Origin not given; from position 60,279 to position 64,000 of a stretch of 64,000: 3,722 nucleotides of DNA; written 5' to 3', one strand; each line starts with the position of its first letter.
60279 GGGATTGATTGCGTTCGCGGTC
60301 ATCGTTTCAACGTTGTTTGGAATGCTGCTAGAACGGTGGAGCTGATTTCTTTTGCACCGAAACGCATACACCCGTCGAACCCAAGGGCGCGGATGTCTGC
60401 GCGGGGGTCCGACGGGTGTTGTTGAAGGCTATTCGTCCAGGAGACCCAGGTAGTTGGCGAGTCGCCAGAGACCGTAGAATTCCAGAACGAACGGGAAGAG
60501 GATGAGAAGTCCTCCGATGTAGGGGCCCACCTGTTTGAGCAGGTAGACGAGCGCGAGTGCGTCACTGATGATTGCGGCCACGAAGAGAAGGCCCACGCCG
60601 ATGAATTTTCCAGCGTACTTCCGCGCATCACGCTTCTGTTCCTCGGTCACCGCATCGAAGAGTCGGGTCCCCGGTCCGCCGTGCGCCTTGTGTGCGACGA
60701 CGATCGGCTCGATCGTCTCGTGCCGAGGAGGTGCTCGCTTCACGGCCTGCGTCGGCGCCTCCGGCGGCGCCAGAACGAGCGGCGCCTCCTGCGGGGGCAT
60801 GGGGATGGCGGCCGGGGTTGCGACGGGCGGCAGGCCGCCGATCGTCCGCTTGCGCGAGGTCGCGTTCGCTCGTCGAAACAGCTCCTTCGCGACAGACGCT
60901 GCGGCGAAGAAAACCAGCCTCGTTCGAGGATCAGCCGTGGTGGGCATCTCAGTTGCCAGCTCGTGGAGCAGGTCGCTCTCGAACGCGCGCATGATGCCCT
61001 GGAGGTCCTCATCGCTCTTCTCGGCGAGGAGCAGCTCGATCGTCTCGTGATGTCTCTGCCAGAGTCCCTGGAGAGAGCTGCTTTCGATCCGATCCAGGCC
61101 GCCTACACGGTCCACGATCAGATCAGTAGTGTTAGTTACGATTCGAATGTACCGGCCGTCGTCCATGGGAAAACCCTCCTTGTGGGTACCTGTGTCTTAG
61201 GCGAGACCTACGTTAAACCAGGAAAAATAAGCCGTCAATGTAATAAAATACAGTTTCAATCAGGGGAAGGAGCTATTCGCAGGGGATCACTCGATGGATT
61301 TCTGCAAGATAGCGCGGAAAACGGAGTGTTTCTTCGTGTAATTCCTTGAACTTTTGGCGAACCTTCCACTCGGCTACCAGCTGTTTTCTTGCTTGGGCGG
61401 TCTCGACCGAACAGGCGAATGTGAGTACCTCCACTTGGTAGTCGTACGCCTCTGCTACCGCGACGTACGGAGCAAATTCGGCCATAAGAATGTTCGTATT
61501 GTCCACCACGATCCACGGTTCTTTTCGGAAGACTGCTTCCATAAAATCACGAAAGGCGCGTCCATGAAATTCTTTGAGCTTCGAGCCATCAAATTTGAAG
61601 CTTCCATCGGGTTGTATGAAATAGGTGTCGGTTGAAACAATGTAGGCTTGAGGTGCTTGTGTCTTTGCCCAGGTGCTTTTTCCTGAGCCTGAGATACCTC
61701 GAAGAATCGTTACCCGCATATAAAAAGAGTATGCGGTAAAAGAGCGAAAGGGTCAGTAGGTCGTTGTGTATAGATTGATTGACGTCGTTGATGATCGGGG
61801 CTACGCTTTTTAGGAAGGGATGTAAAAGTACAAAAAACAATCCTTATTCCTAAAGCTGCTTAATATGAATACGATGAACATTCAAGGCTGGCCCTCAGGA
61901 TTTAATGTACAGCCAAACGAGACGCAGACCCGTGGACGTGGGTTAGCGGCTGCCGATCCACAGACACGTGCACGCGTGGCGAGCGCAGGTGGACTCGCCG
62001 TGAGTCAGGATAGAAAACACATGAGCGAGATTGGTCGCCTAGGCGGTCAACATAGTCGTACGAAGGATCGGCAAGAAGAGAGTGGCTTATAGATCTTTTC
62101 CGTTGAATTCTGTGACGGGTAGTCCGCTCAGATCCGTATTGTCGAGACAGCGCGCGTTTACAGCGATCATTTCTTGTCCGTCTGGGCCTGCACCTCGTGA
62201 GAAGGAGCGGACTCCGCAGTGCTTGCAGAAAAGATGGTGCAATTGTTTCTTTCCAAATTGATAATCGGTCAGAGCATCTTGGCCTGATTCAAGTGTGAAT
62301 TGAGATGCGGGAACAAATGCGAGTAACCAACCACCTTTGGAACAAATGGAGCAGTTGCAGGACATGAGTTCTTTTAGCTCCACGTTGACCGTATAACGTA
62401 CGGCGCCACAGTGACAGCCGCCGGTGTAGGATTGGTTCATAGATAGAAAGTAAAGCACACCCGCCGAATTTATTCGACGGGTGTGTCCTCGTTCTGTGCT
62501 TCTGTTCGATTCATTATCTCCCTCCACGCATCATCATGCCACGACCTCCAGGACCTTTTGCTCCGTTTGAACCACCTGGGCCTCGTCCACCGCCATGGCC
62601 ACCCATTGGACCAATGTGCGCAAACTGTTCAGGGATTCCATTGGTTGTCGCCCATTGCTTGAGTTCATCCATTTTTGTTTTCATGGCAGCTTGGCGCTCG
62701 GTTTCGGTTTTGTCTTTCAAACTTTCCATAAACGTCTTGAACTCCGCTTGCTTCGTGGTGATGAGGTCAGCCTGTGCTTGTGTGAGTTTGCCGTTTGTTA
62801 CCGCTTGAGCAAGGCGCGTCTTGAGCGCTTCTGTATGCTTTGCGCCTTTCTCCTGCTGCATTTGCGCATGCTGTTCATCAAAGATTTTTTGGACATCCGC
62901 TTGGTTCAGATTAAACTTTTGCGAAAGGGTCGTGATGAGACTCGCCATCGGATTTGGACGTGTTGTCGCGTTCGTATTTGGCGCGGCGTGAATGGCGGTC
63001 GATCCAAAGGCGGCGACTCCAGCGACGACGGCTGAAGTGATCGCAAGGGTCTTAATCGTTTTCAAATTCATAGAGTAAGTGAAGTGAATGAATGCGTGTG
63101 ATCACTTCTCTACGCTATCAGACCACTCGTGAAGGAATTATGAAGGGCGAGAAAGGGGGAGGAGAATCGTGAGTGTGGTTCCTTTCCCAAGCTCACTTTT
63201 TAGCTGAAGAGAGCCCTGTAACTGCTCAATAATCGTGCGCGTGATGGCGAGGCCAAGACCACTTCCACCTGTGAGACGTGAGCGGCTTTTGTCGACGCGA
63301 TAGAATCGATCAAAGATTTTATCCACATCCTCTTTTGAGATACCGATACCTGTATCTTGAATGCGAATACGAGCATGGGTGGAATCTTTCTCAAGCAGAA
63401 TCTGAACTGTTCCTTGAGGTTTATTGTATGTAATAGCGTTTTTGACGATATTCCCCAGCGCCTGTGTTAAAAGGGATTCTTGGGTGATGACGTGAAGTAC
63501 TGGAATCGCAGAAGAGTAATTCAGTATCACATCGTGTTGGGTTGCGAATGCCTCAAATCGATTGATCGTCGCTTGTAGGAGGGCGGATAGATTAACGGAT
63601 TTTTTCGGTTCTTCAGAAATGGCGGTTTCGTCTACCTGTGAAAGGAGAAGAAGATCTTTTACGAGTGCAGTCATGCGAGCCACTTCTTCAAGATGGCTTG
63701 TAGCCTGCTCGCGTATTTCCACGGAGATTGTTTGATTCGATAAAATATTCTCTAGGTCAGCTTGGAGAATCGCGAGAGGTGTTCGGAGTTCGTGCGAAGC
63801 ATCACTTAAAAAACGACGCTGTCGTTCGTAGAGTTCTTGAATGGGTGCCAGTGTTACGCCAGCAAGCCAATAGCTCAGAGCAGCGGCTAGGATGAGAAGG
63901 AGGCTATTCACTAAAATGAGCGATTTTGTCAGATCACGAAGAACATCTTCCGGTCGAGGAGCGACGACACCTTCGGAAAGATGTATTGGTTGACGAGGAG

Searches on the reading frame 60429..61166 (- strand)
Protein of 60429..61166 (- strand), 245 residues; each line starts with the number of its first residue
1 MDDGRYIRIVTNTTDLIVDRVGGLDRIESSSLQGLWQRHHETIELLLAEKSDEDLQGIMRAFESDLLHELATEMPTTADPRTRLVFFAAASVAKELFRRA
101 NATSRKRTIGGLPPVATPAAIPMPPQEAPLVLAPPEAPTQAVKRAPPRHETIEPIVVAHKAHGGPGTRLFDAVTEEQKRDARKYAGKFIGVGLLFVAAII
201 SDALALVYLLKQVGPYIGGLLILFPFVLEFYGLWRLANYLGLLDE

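Call 24: search_protein_families(library=pfam, proteins=[window:60429-61166:-])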
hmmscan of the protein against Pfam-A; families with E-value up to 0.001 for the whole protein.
window:60429-61166:- (245 aa): 0 families

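Call 60: find_homologous_proteins(query=window:60429-61166:-, max_evalue=0.001)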
Query window:60429-61166:- (245 aa): 9 proteins with E <= 0.001 among 1924 candidates.
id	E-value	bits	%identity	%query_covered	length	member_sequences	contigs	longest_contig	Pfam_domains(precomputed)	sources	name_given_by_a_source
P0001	4.5e-157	539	100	100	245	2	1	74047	-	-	-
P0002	3.1e-139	480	89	100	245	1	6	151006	-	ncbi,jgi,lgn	jgi:hypothetical protein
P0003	3.8e-116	405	76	100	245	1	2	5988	-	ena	-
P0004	3.7e-111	388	75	100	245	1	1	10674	-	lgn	-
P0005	2.3e-110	386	73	100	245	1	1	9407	-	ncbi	-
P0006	3.4e-109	382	74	100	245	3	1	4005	-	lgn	-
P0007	6.4e-103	361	71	100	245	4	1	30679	-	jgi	jgi:hypothetical protein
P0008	4.1e-102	359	71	100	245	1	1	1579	-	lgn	-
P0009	6.6e-74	266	57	97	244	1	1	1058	-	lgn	-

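Call 61: find_encoding_contigs(protein=P0002, flank=10000, max_places=2)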
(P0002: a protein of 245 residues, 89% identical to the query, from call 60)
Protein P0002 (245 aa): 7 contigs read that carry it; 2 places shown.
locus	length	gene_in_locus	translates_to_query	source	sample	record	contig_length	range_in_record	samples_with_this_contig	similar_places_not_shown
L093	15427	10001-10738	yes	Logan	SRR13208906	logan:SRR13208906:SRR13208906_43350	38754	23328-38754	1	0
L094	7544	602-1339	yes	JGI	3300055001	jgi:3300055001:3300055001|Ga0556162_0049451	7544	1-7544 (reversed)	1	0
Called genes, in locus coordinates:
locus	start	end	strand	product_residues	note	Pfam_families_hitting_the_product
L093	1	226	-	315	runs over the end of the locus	-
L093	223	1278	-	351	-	PF20706:GT4-conflict, PF00534:Glycos_transf_1, PF13692:Glyco_trans_1_4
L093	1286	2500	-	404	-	PF13439:Glyco_transf_4, PF13579:Glyco_trans_4_4, PF20706:GT4-conflict, PF00534:Glycos_transf_1, PF13692:Glyco_trans_1_4, PF13524:Glyco_trans_1_2 (weak)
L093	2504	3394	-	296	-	PF01073:3Beta_HSD (weak), PF01370:Epimerase, PF02719:Polysacc_synt_2, PF04321:RmlD_sub_bind, PF16363:GDP_Man_Dehyd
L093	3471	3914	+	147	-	PF00903:Glyoxalase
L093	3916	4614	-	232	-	PF02678:Pirin, PF07883:Cupin_2 (weak), PF17954:Pirin_C_2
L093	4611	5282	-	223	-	PF09997:DUF2238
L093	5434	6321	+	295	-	PF00188:CAP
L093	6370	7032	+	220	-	PF00072:Response_reg, PF00486:Trans_reg_C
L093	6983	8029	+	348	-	PF00512:HisKA, PF13581:HATPase_c_2 (faint), PF02518:HATPase_c, PF13589:HATPase_c_3 (weak)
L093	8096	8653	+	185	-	-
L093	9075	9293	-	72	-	-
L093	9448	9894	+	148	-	PF13671:AAA_33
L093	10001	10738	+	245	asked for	-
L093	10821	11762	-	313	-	PF01988:VIT1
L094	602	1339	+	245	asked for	-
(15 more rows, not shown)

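Call 62: find_encoding_contigs(protein=P0007, flank=10000, max_places=2)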
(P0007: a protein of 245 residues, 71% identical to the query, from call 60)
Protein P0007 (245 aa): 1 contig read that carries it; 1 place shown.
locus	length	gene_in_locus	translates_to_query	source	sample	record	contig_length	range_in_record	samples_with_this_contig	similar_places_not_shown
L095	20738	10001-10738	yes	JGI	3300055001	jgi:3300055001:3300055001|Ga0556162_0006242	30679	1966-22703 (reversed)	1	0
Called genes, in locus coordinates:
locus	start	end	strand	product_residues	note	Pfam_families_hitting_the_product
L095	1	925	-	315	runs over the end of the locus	PF01522:Polysacc_deac_1 (faint)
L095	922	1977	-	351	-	PF20706:GT4-conflict, PF00534:Glycos_transf_1, PF13692:Glyco_trans_1_4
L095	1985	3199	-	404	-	PF13439:Glyco_transf_4, PF13579:Glyco_trans_4_4, PF20706:GT4-conflict, PF00534:Glycos_transf_1, PF13692:Glyco_trans_1_4, PF13524:Glyco_trans_1_2 (weak)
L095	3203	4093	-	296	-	PF01073:3Beta_HSD (weak), PF01370:Epimerase, PF02719:Polysacc_synt_2, PF04321:RmlD_sub_bind, PF16363:GDP_Man_Dehyd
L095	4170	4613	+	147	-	PF00903:Glyoxalase, PF22677:Ble-like_N (weak)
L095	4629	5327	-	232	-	PF02678:Pirin, PF07883:Cupin_2 (weak), PF17954:Pirin_C_2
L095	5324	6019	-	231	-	PF09997:DUF2238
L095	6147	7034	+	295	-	PF00188:CAP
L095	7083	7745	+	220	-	PF00072:Response_reg, PF00486:Trans_reg_C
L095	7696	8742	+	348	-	PF00512:HisKA, PF13581:HATPase_c_2 (faint), PF02518:HATPase_c, PF13589:HATPase_c_3 (weak)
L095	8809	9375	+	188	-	-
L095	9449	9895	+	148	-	PF13671:AAA_33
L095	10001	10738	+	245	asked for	-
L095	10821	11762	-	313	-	PF01988:VIT1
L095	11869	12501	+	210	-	PF02223:Thymidylate_kin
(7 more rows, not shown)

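Call 63: find_encoding_contigs(protein=P0005, flank=10000, max_places=2)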
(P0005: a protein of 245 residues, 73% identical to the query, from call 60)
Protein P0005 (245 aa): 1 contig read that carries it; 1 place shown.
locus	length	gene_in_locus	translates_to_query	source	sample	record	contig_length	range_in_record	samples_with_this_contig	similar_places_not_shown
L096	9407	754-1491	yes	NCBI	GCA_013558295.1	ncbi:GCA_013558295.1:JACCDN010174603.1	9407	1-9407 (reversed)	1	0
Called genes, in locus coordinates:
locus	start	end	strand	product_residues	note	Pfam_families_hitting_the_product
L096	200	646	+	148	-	PF13671:AAA_33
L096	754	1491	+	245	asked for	-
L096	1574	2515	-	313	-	PF01988:VIT1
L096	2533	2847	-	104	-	-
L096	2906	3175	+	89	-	PF09946:DUF2178 (weak)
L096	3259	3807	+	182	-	PF00085:Thioredoxin, PF13098:Thioredoxin_2 (faint)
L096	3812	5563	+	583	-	PF02683:DsbD_TM (weak), PF13386:DsbD_2 (weak), PF00578:AhpC-TSA, PF08534:Redoxin, PF13905:Thioredoxin_8, PF17991:Thioredoxin_10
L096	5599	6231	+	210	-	PF02223:Thymidylate_kin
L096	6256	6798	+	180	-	PF01641:SelR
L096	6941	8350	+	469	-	PF04851:ResIII (weak), PF00270:DEAD, PF00271:Helicase_C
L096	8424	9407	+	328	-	?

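Call 64: find_encoding_contigs(protein=P0004, flank=10000, max_places=2)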
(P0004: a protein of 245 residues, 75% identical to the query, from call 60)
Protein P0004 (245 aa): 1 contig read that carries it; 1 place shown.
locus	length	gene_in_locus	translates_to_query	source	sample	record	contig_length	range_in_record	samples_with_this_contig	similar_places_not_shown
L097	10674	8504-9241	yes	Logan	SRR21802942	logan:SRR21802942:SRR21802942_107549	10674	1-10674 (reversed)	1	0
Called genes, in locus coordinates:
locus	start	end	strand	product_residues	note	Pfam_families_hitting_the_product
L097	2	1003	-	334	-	?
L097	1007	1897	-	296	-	PF01073:3Beta_HSD (weak), PF01370:Epimerase, PF02719:Polysacc_synt_2, PF04321:RmlD_sub_bind, PF16363:GDP_Man_Dehyd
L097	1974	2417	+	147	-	PF00903:Glyoxalase, PF13669:Glyoxalase_4 (faint)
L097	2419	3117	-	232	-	PF02678:Pirin, PF07883:Cupin_2 (weak), PF17954:Pirin_C_2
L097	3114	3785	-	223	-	PF09997:DUF2238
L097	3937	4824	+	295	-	PF00188:CAP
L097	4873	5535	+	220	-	PF00072:Response_reg, PF00486:Trans_reg_C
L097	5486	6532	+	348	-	PF00512:HisKA, PF02518:HATPase_c, PF13589:HATPase_c_3 (weak)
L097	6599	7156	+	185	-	-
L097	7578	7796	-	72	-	-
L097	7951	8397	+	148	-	PF13671:AAA_33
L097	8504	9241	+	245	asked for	-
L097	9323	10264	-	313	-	PF01988:VIT1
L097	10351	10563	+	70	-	PF12844:HTH_19 (weak), PF01381:HTH_3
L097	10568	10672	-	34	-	?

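Call 67: find_encoding_contigs(protein=P0009, flank=1000, max_places=2)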
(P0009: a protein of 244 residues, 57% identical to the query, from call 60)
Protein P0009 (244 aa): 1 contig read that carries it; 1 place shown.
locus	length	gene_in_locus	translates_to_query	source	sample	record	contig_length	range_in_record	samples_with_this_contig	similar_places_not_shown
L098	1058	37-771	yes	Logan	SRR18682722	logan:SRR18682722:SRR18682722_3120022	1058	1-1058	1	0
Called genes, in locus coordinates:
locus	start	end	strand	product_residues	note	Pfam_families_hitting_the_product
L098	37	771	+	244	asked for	-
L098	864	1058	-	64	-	?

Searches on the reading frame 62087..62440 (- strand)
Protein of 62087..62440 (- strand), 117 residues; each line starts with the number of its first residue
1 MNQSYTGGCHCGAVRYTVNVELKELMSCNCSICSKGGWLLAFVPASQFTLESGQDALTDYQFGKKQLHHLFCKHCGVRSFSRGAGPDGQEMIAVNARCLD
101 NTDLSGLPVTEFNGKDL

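Call 83: search_protein_families(library=pfam, proteins=[window:62087-62440:-], max_evalue=0.01)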
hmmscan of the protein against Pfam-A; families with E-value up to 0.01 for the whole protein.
window:62087-62440:- (117 aa): 1 family
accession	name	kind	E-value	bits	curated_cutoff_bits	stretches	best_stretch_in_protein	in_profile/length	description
PF04828.22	GFA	-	3.8e-16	59.6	24.3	1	5-102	2-102/115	Glutathione-dependent formaldehyde-activating enzyme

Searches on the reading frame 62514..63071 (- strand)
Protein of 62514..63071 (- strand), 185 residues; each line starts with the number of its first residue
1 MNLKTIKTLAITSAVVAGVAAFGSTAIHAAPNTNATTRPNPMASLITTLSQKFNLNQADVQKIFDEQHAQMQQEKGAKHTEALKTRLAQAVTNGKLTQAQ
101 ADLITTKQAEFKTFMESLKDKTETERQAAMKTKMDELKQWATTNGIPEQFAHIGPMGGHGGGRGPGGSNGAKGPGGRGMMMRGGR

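Call 76: find_encoding_contigs(protein=window:62514-63071:-, flank=10000, max_places=3)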
Protein window:62514-63071:- (185 aa): 1 contig read that carries it; 1 place shown.
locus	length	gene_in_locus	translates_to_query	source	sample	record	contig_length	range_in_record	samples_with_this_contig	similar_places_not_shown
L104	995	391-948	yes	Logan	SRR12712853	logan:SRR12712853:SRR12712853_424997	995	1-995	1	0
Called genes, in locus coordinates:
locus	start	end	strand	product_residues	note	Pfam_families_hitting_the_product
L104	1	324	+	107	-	?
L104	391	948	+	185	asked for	-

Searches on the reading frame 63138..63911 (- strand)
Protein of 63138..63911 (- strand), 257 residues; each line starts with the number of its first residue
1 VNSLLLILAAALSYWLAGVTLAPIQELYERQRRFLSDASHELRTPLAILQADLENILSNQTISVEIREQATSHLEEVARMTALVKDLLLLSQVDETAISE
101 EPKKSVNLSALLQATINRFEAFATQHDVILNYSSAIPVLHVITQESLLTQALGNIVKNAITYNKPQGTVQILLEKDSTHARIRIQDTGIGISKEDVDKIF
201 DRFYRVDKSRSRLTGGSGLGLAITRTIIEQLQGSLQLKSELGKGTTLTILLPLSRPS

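Call 80: search_protein_families(library=pfam, proteins=[window:63138-63911:-], max_evalue=0.01)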
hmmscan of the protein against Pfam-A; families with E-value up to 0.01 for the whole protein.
window:63138-63911:- (257 aa): 4 families
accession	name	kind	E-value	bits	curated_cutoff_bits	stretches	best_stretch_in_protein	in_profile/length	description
PF02518.31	HATPase_c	-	6.4e-30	104.3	26.4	1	145-254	3-110/111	Histidine kinase-, DNA gyrase B-, and HSP90-like ATPase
PF00512.31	HisKA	-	9.4e-11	42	26.9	1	31-95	2-65/66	His Kinase A (phospho-acceptor) domain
PF13589.12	HATPase_c_3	-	2.6e-06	27.9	25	1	149-222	4-78/137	Histidine kinase-, DNA gyrase B-, and HSP90-like ATPase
PF13581.12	HATPase_c_2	-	4.2e-05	24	27.4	1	149-234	33-113/127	Histidine kinase-like ATPase domain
